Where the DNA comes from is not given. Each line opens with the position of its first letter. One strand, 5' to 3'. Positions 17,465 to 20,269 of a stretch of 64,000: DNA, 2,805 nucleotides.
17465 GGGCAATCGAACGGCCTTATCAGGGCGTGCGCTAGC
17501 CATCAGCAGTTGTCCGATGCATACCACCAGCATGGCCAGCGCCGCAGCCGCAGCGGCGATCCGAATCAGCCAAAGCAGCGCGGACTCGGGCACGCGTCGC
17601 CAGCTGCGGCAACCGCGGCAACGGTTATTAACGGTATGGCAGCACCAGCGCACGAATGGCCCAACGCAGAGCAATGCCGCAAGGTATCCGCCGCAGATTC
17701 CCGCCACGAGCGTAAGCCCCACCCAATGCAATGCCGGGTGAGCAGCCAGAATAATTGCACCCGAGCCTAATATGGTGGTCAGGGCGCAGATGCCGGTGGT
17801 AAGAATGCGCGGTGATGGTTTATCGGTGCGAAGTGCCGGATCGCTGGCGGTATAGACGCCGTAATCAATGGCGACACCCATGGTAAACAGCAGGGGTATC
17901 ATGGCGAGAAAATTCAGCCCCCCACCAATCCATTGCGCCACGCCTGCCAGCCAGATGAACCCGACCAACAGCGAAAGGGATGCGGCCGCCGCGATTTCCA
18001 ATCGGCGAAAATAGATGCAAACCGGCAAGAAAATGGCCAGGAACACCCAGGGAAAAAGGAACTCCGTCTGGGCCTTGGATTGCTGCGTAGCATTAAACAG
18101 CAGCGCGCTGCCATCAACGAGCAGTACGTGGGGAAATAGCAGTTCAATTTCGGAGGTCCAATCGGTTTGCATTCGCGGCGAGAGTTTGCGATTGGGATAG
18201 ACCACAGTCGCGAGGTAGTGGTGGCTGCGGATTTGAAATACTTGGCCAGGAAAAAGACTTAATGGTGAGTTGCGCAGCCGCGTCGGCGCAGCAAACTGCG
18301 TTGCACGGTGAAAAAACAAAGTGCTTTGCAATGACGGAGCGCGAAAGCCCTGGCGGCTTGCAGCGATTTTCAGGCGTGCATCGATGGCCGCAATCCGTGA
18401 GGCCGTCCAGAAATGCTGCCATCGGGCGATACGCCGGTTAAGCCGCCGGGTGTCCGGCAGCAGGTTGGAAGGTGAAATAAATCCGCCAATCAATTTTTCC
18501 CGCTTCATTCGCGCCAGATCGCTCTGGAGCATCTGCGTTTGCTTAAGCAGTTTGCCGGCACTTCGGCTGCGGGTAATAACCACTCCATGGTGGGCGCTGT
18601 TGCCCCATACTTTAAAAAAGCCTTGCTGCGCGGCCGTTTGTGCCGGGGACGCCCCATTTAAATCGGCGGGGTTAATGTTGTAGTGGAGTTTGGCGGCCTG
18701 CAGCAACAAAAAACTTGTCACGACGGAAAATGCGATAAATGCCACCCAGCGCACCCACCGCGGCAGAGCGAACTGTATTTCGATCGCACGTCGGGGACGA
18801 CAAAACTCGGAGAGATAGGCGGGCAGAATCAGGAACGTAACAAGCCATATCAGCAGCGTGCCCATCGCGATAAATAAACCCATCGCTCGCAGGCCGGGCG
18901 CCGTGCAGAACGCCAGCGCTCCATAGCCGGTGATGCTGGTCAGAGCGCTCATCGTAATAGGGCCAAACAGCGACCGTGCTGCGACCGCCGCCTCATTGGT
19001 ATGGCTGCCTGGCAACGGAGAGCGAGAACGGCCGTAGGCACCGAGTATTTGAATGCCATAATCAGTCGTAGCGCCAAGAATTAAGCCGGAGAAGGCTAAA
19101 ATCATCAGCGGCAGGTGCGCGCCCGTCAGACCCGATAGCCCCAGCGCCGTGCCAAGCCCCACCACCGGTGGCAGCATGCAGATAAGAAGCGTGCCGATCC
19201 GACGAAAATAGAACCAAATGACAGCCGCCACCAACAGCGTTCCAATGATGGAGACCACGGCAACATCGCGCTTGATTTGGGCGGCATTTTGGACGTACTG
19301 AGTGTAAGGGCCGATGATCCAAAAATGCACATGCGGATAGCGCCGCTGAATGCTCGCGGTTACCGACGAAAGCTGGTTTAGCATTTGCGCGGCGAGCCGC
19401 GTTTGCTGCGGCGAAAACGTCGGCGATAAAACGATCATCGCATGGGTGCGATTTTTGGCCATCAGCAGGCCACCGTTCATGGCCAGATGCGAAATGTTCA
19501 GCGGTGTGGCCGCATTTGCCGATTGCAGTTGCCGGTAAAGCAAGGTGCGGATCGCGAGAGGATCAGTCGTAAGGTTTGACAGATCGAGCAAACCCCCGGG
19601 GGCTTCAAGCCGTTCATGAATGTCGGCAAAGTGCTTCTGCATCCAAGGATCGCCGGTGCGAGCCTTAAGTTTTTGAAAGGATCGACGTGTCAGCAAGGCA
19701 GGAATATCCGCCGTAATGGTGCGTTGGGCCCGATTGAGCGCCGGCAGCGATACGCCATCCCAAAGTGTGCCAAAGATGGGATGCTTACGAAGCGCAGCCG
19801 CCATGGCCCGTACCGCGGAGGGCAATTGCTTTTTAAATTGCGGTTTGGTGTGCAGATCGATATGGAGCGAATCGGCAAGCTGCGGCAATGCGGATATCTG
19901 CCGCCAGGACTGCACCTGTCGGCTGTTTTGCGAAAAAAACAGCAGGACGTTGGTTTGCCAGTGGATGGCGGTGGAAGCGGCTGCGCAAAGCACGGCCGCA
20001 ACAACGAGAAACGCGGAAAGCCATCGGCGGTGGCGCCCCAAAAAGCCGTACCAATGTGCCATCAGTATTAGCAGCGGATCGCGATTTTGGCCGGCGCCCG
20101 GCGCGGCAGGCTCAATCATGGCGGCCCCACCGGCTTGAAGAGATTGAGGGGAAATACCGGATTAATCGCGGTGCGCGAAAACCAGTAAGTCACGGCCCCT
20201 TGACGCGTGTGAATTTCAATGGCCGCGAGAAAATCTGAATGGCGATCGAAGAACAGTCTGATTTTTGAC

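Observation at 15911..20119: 1402-aa fusion of an MMPL/RND exporter to a periplasm-facing Ntn (C45 acyltransferase-like) domain and a TPR tail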

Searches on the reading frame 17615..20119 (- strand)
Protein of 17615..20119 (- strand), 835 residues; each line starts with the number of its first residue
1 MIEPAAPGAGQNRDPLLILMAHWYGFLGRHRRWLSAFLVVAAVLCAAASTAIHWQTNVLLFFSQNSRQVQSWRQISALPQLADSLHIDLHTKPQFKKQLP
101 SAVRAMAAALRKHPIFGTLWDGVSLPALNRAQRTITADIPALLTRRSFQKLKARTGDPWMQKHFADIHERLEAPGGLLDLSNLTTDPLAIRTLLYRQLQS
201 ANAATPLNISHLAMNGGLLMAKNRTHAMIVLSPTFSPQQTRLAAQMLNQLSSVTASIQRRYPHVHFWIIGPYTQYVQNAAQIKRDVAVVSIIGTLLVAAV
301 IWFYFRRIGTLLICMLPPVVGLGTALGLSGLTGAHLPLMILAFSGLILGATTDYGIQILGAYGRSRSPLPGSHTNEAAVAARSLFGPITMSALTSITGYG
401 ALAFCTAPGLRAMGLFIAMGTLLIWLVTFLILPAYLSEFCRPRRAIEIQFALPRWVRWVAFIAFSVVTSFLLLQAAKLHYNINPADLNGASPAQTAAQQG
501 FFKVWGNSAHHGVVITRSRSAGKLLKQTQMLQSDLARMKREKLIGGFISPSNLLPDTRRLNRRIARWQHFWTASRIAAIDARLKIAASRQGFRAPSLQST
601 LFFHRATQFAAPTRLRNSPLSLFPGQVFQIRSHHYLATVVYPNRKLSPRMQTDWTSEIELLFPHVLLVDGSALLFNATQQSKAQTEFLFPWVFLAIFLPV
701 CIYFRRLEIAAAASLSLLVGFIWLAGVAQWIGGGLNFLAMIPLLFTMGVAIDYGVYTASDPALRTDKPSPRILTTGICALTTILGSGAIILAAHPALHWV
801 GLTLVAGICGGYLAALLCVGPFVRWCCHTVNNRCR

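Call 59: search_solved_structures(query=A3, max_evalue=0.01, show_alignments=1)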
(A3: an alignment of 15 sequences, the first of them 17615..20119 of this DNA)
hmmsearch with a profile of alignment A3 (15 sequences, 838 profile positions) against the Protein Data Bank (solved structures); distinct sequences matched with E-value up to 0.01: 100 (the best 60 are shown).
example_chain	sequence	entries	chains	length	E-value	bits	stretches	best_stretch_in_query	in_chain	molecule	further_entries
5khn_B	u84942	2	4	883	6.3e-66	226.5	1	10-830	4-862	RND transporter | Putative RND superfamily efflux pump membrane protein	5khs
6wu0_B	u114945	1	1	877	1.6e-64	221.8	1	8-828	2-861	Hopanoid biosynthesis associated RND transporter like protein HpnN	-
9b43_A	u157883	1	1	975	1e-29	106.7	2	231-502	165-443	MmpL4 protein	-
9u4t_A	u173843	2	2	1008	1.6e-29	106.1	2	231-502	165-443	MmpL4 protein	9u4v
9gi0_B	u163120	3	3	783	1.7e-28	102.6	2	224-503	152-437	Siderophore exporter MmpL4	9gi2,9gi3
9syj_A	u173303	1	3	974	8e-27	97.1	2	225-499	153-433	Siderophore exporter MmpL4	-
9syt_A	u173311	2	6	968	8.3e-27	97.1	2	225-499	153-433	Siderophore exporter MmpL4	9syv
8zkp_A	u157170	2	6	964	9.4e-27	96.9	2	235-513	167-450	Siderophore exporter MmpL5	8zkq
9u51_A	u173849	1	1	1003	1.4e-26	96.4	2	233-513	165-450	Siderophore exporter MmpL5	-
9rfu_D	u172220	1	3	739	3.6e-26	95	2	235-513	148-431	Siderophore exporter MmpL5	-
9rgb_D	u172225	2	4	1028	5.4e-26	94.4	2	234-513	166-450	Siderophore exporter MmpL5,Green fluorescent protein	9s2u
9b46_A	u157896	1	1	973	2.7e-22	82.1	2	235-514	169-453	MmpL5 protein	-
9dp6_A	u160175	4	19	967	3e-22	82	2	235-514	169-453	MmpL5 protein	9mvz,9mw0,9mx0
4k0e_A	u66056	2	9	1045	7.4e-11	44.3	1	272-471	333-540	Heavy metal cation tricomponent efflux pump ZneA(CzcA-like)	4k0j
8yr0_A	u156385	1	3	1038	7.1e-10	41.1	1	271-447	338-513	Cation/multidrug efflux pump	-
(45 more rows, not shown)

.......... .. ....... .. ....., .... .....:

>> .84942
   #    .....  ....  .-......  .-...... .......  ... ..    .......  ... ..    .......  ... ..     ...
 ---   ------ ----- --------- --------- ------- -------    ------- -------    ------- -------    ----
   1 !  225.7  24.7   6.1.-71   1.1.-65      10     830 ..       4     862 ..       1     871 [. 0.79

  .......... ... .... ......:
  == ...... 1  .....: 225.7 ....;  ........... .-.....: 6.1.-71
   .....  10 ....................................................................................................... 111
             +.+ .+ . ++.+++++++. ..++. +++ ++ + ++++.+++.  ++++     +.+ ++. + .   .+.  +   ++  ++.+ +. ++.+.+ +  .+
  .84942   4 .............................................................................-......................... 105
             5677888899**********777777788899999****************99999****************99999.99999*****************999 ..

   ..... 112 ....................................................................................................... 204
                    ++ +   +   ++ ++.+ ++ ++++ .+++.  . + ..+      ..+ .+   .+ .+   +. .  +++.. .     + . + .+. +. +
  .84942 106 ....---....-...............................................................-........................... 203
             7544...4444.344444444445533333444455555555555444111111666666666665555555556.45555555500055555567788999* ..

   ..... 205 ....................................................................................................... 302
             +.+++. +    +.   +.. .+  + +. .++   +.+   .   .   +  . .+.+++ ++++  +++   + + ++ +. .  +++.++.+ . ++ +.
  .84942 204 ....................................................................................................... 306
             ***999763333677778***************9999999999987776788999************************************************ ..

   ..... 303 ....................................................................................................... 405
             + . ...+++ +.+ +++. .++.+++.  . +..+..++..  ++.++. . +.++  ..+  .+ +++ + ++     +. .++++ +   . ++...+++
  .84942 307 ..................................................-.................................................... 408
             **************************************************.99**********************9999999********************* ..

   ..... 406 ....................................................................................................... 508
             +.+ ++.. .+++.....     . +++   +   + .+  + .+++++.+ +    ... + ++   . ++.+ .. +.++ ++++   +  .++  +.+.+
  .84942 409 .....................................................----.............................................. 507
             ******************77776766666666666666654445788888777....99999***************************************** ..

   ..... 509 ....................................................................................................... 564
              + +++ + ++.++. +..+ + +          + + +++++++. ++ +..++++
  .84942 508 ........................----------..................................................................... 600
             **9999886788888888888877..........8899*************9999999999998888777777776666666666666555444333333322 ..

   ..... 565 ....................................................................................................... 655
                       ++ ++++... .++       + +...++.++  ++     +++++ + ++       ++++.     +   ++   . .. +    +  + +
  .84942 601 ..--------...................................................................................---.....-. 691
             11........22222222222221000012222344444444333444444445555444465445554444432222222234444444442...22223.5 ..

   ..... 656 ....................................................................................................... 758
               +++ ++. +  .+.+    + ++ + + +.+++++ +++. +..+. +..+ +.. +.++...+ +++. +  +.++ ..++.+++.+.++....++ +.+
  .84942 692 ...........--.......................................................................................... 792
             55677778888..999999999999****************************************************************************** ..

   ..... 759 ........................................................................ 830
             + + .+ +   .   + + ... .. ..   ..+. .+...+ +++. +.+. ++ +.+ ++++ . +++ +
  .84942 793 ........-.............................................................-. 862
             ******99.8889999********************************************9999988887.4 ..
